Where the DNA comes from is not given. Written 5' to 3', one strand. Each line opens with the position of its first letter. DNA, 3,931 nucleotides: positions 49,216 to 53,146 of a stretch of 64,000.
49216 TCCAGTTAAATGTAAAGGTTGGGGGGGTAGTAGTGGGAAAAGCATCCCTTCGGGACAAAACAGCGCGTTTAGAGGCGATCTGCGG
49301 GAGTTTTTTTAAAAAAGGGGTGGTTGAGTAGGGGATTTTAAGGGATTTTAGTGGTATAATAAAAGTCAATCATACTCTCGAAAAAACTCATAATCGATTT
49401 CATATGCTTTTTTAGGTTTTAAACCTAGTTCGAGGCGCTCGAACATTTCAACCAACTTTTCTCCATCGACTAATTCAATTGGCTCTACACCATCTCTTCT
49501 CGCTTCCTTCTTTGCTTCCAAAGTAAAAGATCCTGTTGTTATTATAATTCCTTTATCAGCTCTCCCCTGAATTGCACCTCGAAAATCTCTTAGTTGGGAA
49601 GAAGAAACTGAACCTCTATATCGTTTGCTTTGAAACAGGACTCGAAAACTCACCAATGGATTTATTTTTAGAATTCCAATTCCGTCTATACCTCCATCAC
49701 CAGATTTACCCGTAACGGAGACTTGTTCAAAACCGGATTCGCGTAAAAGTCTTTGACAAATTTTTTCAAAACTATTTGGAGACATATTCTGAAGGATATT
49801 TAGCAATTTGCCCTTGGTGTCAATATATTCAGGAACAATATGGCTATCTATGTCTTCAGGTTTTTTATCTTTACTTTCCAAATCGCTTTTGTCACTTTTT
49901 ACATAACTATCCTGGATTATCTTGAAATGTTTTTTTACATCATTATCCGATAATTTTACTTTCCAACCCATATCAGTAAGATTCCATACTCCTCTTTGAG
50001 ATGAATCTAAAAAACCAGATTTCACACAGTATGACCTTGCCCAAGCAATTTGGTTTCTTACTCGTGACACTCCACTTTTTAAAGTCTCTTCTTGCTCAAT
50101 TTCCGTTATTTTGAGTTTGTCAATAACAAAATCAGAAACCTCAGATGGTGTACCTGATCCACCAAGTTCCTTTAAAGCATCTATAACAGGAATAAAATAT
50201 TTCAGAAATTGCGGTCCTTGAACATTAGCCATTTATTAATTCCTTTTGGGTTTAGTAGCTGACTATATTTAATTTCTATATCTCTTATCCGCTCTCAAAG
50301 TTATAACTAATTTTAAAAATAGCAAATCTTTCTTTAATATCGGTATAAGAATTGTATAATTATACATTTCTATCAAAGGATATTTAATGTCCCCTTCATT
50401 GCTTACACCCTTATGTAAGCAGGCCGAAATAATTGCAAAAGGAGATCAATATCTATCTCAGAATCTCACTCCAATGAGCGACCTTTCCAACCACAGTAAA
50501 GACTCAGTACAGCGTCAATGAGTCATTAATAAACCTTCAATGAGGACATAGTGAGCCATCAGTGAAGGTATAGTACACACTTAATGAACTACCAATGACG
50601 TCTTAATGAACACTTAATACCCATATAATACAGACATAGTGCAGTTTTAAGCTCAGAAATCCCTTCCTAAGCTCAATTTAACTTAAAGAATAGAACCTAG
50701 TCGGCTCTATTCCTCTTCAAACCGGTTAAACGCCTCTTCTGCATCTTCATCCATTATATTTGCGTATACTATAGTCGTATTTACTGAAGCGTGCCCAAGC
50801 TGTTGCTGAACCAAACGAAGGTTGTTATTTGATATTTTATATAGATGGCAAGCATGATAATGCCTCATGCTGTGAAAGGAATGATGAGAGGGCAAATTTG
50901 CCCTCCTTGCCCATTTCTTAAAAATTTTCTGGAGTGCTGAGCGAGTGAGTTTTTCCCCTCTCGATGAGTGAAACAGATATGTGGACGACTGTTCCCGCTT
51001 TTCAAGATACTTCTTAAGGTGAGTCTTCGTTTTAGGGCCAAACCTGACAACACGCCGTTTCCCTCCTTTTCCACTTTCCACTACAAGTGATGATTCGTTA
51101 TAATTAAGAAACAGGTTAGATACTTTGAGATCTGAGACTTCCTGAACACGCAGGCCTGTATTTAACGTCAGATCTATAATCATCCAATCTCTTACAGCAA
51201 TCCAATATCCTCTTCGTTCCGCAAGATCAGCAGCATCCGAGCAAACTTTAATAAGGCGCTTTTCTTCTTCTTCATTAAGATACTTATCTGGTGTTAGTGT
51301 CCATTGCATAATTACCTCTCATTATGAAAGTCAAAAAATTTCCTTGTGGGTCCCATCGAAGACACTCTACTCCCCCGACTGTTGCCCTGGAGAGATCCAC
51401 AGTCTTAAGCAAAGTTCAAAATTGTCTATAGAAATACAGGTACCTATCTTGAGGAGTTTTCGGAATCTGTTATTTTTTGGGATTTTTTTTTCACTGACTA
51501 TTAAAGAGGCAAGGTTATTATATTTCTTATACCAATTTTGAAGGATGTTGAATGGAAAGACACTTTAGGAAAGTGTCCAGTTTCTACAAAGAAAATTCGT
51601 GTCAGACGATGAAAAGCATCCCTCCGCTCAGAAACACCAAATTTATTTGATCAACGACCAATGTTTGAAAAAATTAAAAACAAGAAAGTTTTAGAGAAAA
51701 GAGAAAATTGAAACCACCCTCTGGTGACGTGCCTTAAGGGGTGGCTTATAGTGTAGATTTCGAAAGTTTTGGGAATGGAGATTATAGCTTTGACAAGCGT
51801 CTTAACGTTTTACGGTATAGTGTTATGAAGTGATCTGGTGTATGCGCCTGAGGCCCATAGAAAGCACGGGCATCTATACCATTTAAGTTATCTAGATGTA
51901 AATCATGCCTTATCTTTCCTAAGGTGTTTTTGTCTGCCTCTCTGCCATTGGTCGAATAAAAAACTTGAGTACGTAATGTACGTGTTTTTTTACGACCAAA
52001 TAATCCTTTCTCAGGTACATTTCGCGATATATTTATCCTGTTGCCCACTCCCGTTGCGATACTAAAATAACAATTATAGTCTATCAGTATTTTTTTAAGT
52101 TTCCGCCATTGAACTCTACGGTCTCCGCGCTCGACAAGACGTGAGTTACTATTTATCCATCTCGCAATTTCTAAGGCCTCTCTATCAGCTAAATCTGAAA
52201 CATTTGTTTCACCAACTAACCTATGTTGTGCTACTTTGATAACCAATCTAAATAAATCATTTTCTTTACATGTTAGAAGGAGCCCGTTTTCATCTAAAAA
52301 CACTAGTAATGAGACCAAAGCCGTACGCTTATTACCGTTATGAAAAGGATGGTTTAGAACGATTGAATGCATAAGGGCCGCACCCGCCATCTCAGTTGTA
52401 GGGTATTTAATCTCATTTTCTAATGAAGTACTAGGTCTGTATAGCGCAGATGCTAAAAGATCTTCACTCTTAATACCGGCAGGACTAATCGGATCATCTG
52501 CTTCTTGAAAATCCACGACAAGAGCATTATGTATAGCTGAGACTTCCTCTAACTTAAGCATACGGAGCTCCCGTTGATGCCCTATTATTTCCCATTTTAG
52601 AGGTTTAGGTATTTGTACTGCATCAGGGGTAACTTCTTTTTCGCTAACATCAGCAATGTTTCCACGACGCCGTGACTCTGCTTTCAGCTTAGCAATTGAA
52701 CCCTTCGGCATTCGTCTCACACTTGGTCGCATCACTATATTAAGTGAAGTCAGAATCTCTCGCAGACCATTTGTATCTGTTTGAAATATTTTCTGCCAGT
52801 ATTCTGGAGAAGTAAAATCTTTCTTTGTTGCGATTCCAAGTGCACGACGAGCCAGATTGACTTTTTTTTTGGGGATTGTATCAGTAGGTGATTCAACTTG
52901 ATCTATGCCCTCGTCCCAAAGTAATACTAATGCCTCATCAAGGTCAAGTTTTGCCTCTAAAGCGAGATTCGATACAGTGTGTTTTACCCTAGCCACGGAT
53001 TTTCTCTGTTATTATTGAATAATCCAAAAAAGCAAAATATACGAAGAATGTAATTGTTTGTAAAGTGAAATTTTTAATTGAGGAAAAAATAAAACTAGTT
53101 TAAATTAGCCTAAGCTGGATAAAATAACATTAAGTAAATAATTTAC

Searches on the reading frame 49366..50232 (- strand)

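Call 75: search_protein_families(library=padloc, proteins=[window:49366-50232:-], max_evalue=0.001)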
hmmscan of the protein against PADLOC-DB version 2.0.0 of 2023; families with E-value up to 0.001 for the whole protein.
window:49366-50232:- (288 aa): 9 families
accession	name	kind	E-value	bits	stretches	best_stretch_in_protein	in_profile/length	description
PDLC04796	PDC-S02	-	4.1e-30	103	1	109-286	202-381/390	-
PDLC04806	PDC-S02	-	1.2e-26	91.7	1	135-264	170-300/324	-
PDLC03657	mREase_IV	-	6.9e-26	89.3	2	138-284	160-314/317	Type IV methyl-directed restriction enzyme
PDLC04819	PDC-S02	-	2.1e-13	48.2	1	121-264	165-306/334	-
PDLC03663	mREase_IV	-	7.9e-08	29.4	1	146-260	408-519/544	Type IV methyl-directed restriction enzyme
PDLC03852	LmuA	-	3.2e-07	28.6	1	146-212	14-82/336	-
PDLC04815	PDC-S02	-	1.4e-06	25.9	1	145-262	200-316/346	-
PDLC03206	mREase_II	-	2.3e-06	24.4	1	157-266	284-398/434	Type II methyl-directed restriction enzyme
PDLC03203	mREase_II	-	2.1e-05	21.9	1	141-264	241-371/393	Type II methyl-directed restriction enzyme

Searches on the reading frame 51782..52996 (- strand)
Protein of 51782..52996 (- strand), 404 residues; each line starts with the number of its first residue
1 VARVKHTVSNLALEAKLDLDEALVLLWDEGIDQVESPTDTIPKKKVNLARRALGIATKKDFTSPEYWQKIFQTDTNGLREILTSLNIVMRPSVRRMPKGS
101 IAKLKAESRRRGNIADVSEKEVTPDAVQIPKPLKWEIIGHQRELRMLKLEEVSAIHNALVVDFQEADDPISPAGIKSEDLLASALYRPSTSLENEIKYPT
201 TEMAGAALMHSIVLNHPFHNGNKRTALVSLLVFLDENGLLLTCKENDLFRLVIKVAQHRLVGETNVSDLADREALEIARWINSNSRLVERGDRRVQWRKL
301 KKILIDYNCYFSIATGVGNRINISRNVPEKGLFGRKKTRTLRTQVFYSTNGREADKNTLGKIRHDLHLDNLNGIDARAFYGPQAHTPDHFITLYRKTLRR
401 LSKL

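Call 61: search_protein_families(library=pfam, proteins=[window:51782-52996:-], max_evalue=1)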
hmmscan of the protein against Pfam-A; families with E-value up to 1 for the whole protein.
window:51782-52996:- (404 aa): 1 family
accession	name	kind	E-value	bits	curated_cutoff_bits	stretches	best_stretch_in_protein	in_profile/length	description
PF02661.23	Fic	-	5.6e-12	46.8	24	1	147-234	2-93/93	Fic/DOC family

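Call 75: search_protein_families(library=padloc, proteins=[window:51782-52996:-], max_evalue=0.001)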
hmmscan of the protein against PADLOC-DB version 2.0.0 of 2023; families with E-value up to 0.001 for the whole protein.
window:51782-52996:- (404 aa): 4 families
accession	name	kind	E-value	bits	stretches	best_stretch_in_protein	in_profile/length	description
PDLC04963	PDC-S23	-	5.5e-11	40.5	1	173-246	200-273/312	-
PDLC04965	PDC-S23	-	6e-11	40.3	1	174-246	218-289/327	-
PDLC04964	PDC-S23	-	6.2e-09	33.5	1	140-264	187-311/331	-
PDLC04848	PDC-S05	-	7.9e-05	20.4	1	205-244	213-252/291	-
